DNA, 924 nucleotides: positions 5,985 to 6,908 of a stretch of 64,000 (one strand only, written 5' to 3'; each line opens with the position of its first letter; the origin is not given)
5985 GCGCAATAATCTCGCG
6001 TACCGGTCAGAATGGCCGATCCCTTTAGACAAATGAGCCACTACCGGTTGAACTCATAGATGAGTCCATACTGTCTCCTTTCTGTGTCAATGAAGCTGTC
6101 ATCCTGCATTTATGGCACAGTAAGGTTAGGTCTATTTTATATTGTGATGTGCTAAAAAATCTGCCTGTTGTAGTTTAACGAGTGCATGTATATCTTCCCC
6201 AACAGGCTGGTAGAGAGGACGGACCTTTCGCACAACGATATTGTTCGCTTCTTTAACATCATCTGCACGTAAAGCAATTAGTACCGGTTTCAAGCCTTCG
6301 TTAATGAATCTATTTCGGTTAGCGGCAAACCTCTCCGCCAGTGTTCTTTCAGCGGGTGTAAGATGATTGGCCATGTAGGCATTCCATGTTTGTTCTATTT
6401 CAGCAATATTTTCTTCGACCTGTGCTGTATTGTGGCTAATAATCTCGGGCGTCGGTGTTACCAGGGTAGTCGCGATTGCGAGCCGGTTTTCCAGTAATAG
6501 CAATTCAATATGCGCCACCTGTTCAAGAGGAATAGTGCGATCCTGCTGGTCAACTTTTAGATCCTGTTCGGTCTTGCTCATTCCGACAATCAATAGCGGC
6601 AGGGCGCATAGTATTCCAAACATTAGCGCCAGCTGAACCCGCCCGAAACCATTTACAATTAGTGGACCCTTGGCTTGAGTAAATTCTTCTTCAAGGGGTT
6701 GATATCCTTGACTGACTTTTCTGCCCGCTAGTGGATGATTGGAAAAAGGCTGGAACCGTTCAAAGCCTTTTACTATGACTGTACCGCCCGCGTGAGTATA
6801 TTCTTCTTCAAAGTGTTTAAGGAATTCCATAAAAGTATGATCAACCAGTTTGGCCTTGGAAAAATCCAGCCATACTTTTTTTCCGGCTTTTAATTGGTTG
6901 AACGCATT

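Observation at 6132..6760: SulP transporter fused at its C-terminus to a periplasmic chemoreceptor-type four-helix-bundle sensor domain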

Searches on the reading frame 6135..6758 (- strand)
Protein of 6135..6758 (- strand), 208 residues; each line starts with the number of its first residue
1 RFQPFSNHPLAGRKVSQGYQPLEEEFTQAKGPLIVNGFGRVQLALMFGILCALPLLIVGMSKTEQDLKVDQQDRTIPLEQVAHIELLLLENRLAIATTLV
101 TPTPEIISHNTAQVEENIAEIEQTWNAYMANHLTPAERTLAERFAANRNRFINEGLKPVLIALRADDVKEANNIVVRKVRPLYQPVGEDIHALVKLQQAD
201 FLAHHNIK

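Call 5: search_protein_families(library=pfam, proteins=[window:6135-6758:-], max_evalue=1)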
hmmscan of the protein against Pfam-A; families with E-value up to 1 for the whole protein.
window:6135-6758:- (208 aa): 3 families
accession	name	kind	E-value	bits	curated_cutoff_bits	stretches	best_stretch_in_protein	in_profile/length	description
PF02203.21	TarH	-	1.4e-27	97.2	25.2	1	42-199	10-175/177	Tar ligand binding domain homologue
PF12729.13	4HB_MCP_1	-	3.4e-16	59.8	27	1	43-198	8-167/181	Four helix bundle sensory module for signal transduction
PF05440.17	MtrB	-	0.22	12.4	27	1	96-141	15-60/94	Tetrahydromethanopterin S-methyltransferase subunit B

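Call 9: find_homologous_proteins(query=window:6135-6710:-, max_evalue=0.001)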
Query window:6135-6710:- (192 aa): 4 proteins with E <= 0.001 among 266 candidates.
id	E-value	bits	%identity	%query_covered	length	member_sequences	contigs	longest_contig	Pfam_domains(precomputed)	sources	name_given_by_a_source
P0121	3.1e-54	201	79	61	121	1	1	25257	PF12729.14,PF02203.22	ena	-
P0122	2.3e-41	159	59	70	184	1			PF12729.14,PF02203.22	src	-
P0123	1.9e-34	137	50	81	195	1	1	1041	PF12729.14,PF02203.22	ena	-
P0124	1.3e-30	124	43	72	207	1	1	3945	PF12729.14,PF02203.22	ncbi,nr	ncbi:MAG TPA: Tar ligand binding domain-containing protein, partial [Burkholderiales bacterium]|nr:T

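Call 12: find_related_loci(query=window:6135-6710:-, collection=genome_contigs, flank=10000)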
Query window:6135-6710:- (192 aa) in genome_contigs; peptide patterns used: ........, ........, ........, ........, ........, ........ (x = any residue, [..] = any of these).
74 stretches matched a pattern; 6 encode a relative of the query (tblastn E <= 1e-3); 6 distinct loci.
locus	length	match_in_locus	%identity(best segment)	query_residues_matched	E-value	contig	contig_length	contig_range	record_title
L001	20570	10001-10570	95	1-190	2e-122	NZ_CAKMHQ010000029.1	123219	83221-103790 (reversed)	Candidatus Nitrotoga sp. 1052, whole genome shotgun sequence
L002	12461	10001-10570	85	3-192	1e-107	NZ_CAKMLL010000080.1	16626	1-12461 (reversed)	Candidatus Nitrotoga sp. BS, whole genome shotgun sequence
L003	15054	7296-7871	80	1-192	1e-103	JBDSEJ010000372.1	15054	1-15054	MAG: Candidatus Nitrotoga sp. isolate cluster1_bin.201 k127_4697940, whole genome shotgun sequence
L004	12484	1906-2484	87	1-192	5e-102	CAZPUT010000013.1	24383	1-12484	MAG TPA_asm: uncultured Candidatus Nitrotoga sp. isolate binchicken_co186_176 genome assembly, contig: NODE_2333_length_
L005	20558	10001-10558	76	3-189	2e-97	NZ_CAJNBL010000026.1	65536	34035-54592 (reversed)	Candidatus Nitrotoga fabula isolate Candidatus Nitrotoga sp. ZN8, whole genome shotgun sequence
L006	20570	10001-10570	74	3-192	5e-91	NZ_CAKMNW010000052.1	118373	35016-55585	Candidatus Nitrotoga sp. M5, whole genome shotgun sequence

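Call 20: search_protein_representatives(protein=window:6135-6710:-)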
Query: 192 residues. Proteins with E-value up to 0.001 (for the whole library): 829; up to 1e-10: 353; up to 1e-30: 23. The best 150 are listed.
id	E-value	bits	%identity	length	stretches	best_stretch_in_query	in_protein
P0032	4.6e-75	267.6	68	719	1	6-190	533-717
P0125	6.8e-40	153.0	52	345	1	28-181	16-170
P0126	1.2e-39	152.3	50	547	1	32-184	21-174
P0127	1.2e-38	149.0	51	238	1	33-182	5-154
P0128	2.2e-36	141.6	49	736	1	25-181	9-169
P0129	3.5e-36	140.9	51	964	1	41-182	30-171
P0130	6.6e-36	140.0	47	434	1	38-181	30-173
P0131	2.2e-35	138.3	50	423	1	39-183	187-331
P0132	4.9e-35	137.2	49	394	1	42-181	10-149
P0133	5.1e-35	137.1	48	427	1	25-184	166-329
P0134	1.8e-34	135.3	49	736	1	39-182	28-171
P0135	2.5e-34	134.9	48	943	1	38-182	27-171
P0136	4.4e-34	134.1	47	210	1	38-179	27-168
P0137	1.4e-33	132.5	45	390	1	37-181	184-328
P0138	3.4e-33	131.2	49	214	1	33-173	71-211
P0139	3.9e-33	131.0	45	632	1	25-184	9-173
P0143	8.3e-32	126.7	44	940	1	41-182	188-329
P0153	1.2e-29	119.6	43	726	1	28-182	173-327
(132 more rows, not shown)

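Call 24: search_protein_families(library=pfam, proteins=[L002:10956-12461:+, L003:8557-9315:+, L003:9903-11756:+, L006:10576-11724:+, L001:10922-11809:-, L001:12122-13012:+, L004:3125-7075:-, L006:12147-15323:+], max_evalue=0.001)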
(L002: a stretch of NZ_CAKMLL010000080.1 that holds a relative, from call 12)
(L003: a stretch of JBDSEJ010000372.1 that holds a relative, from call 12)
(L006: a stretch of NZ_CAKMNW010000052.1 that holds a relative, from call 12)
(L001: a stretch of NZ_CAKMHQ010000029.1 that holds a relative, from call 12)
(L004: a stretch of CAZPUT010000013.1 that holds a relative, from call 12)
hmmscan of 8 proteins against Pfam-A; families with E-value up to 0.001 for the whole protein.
L002:10956-12461:+ (502 aa): 1 family
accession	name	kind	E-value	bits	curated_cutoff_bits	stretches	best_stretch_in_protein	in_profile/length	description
PF07396.17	Porin_O_P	-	2.5e-40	139.3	20.9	1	165-484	4-313/370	Phosphate-selective porin O and P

L003:8557-9315:+ (252 aa): 4 families
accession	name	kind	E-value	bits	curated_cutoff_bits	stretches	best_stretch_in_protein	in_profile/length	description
PF13476.12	AAA_23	-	1.3e-11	45.9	27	1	6-198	18-198/201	AAA domain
PF02463.25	SMC_N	-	9.6e-06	25.6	40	1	5-79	22-100/220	RecF/RecN/SMC N terminal domain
PF13175.12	AAA_15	-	0.00043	20.5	32.1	1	5-214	21-208/374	AAA ATPase domain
PF24389.1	ORC-CDC6-like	-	0.00075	18.8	27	0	11-31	36-56/571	ORC-CDC6-like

L003:9903-11756:+ (617 aa): 13 families
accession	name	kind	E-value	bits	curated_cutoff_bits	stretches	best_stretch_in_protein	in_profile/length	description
PF00005.33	ABC_tran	-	1.6e-56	191.1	25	2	17-175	1-137/137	ABC transporter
PF12848.13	ABC_tran_Xtn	-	1.6e-26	92.7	25.9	1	215-289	2-76/85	ABC transporter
PF13304.12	AAA_21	-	8e-17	62.7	27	1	414-487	223-302/304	AAA domain, putative AbiEii toxin, Type IV TA system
PF02463.25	SMC_N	-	6e-12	45.9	40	0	28-216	25-211/220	RecF/RecN/SMC N terminal domain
PF01926.29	MMR_HSR1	-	4.8e-09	36.8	21.9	0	338-386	1-51/113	50S ribosome-binding GTPase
PF03193.22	RsgA_GTPase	-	6e-07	29.9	30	0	335-364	106-134/174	RsgA GTPase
PF13555.12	AAA_29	-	6.8e-07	29.4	27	0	326-353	12-39/61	P-loop containing region of AAA domain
PF16326.10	ABC_tran_CTD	-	7.2e-07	29.8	32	1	552-610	12-68/69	ABC transporter C-terminal domain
PF13476.12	AAA_23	-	4.4e-06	27.9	27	0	18-49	13-41/201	AAA domain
PF13604.12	AAA_30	-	3.7e-05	24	27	0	339-483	21-124/191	AAA domain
PF13401.12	AAA_22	-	3.8e-05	24.5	27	0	339-457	8-95/130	AAA domain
PF00004.35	AAA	-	0.00027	21.8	21.2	0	340-362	2-24/131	ATPase family associated with various cellular activities (AAA)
PF03308.22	MeaB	-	0.00036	20.1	23.1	0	13-45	19-51/273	Methylmalonyl Co-A mutase-associated GTPase MeaB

L006:10576-11724:+ (382 aa): 3 families
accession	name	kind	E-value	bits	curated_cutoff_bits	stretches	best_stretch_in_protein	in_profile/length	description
PF16576.10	HlyD_D23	-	8.5e-18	64.8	30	1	80-281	21-211/214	Barrel-sandwich domain of CusB or HlyD membrane-fusion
PF13437.12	HlyD_3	-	1e-12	49.2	22.2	1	175-278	2-103/106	HlyD family secretion protein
PF00364.28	Biotin_lipoyl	-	6.5e-05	23.1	22.1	0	79-109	43-73/73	Biotin-requiring enzyme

L001:10922-11809:- (295 aa): 1 family
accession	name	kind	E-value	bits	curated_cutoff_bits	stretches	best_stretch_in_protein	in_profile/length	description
PF02735.22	Ku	-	2.5e-47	161.7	25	1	16-199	2-190/190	Ku70/Ku80 beta-barrel domain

L001:12122-13012:+ (296 aa): 1 family
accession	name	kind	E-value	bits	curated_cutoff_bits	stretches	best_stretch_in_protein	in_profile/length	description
PF03631.20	Virul_fac_BrkB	-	2.5e-50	172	33.7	1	19-276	2-257/259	Virulence factor BrkB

L004:3125-7075:- (1316 aa): 5 families
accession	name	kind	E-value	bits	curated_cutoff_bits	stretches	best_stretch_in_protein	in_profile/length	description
PF13507.12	GATase_5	-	1.3e-107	359.2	27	1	1062-1315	1-260/260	CobB/CobQ-like glutamine amidotransferase domain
PF22689.1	FGAR-AT_PurM_N-like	-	4.2e-82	274.1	27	1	672-831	1-160/160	FGAR-AT PurM_N-like domain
PF02769.27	AIRS_C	-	1.1e-46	159.3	23.1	2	456-613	2-154/156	AIR synthase related protein, C-terminal domain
PF18076.6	FGAR-AT_N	-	5.7e-34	117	26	1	37-147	2-108/115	Formylglycinamide ribonucleotide amidotransferase N-terminal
PF18072.6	FGAR-AT_linker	-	4e-24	85.3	26.6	1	183-232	1-50/50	Formylglycinamide ribonucleotide amidotransferase linker domain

L006:12147-15323:+ (1058 aa): 3 families
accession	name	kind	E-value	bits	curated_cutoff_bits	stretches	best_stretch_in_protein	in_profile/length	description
PF00873.25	ACR_tran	-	2.9e-283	942.8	28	1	1-1027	1-1020/1021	AcrB/AcrD/AcrF family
PF03176.21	MMPL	-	3e-07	30.1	20.5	1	332-509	133-314/333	MMPL family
PF02355.23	SecD_SecF_C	-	0.00056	19.8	20.5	1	335-477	27-166/189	Protein export membrane protein SecD/SecF, C-terminal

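Call 27: search_solved_structures(query=window:6135-6710:-, max_evalue=1, show_alignments=3)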
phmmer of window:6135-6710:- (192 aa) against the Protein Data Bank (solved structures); distinct sequences matched with E-value up to 1: 6.
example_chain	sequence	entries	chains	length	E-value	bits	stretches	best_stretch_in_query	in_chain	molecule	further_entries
2mob_A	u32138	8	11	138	0.65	13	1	108-157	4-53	PROTEIN (METHANE MONOOXYGENASE REGULATORY PROTEIN B) | Methane monooxygenase regulatory protein B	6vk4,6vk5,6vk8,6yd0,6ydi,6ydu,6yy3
7m8q_D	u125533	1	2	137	0.77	12.7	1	109-157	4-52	Methane monooxygenase regulatory protein B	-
7s6q_D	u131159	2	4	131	0.85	12.6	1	109-157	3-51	Methane monooxygenase regulatory protein B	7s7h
7s6r_D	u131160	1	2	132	0.88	12.6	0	109-157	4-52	Methane monooxygenase regulatory protein B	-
7s6s_D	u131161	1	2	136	0.9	12.5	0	109-157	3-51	Methane monooxygenase regulatory protein B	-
8xiw_D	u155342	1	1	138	0.99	12.4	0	108-154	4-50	Methane monooxygenase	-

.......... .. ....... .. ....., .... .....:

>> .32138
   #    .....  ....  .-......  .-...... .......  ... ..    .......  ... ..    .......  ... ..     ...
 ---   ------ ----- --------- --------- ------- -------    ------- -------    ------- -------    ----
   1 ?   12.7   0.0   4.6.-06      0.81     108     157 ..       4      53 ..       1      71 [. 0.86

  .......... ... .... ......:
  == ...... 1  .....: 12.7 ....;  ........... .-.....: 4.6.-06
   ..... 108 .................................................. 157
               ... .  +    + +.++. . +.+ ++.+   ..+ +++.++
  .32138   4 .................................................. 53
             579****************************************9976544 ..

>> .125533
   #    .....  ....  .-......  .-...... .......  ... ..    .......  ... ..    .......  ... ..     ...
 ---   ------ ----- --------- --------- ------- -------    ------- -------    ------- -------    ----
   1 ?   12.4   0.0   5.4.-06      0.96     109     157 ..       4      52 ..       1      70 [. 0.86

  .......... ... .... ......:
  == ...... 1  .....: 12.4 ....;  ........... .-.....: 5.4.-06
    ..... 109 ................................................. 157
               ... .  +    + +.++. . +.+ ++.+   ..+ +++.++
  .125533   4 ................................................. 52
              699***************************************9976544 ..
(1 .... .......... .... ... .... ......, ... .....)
